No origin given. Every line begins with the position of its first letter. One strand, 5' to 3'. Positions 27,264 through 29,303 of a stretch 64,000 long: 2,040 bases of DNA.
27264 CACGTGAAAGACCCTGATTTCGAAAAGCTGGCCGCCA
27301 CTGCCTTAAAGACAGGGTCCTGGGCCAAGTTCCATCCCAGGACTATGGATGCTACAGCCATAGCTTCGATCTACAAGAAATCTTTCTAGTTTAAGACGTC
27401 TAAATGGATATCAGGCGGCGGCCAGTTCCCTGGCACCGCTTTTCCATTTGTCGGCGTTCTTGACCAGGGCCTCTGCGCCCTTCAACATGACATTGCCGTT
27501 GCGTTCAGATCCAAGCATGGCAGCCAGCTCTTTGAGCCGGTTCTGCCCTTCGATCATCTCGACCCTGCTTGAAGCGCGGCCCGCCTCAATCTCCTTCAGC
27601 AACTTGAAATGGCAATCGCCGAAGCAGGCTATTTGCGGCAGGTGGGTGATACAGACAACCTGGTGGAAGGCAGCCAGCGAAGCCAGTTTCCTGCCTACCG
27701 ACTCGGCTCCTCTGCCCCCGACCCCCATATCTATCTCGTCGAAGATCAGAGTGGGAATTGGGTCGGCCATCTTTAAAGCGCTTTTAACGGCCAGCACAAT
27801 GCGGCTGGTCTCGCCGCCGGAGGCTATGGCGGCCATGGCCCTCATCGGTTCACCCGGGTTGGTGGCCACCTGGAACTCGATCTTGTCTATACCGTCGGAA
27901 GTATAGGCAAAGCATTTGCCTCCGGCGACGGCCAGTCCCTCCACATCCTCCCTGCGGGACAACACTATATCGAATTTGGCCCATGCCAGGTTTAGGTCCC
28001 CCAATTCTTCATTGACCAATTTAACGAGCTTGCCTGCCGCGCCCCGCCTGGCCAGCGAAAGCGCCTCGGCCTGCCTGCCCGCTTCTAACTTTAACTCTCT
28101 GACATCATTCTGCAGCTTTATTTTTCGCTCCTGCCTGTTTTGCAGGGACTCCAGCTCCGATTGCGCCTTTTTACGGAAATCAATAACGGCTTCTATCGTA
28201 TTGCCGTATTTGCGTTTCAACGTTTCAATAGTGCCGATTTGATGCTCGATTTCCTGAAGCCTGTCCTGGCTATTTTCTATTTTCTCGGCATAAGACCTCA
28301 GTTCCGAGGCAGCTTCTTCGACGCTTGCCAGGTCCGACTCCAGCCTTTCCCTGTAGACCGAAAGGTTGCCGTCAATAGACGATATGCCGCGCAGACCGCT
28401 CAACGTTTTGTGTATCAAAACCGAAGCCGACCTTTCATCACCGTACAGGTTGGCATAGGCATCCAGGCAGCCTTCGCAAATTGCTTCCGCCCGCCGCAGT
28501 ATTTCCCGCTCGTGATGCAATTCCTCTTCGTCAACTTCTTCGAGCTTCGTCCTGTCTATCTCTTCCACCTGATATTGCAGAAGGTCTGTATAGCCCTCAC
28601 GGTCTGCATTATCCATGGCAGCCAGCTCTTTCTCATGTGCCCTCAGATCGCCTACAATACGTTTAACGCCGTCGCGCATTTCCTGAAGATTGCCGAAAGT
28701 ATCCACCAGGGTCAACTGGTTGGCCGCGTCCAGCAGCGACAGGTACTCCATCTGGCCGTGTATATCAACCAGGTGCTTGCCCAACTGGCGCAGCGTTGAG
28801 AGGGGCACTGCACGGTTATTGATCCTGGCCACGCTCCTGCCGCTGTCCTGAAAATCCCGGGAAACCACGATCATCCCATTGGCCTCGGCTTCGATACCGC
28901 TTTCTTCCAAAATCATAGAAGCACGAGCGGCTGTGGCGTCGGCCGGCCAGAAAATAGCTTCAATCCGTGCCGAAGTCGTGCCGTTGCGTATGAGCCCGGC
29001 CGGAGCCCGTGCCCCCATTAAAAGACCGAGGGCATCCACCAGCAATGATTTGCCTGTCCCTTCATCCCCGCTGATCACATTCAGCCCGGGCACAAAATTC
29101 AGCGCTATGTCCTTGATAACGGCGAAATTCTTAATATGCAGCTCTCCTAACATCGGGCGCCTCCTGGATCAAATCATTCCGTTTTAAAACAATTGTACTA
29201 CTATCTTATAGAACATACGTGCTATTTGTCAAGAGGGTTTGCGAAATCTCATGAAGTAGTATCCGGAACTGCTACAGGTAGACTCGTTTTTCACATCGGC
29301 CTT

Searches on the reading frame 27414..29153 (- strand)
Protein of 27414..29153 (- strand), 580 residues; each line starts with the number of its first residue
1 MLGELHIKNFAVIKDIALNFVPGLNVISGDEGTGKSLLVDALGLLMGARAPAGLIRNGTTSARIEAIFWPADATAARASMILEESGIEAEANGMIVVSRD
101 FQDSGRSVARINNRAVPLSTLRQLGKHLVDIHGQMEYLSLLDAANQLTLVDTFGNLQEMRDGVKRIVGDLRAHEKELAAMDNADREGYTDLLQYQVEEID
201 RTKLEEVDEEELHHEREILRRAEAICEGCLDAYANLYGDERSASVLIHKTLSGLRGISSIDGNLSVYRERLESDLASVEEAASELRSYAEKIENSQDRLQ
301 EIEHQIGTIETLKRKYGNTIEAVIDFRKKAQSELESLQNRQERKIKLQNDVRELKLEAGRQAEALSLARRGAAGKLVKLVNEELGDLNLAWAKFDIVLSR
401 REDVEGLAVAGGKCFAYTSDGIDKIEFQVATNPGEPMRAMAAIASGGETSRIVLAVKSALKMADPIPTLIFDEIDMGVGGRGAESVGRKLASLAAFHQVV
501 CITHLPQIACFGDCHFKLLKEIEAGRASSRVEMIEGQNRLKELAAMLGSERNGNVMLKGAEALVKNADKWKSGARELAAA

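Call 94: search_protein_families(library=padloc, proteins=[window:27414-29153:-], max_evalue=1e-8)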
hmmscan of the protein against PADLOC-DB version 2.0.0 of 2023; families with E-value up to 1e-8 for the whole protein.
window:27414-29153:- (580 aa): 3 families
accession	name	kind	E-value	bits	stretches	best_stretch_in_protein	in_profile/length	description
PDLC04135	mad3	-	3.4e-23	80.8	1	2-559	2-372/374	mads_3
PDLC03859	LmuB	-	1.4e-11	42.4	0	4-99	7-81/611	-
PDLC00071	GajA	-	3.6e-09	33.9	1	2-48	3-49/588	AAA ATPase domain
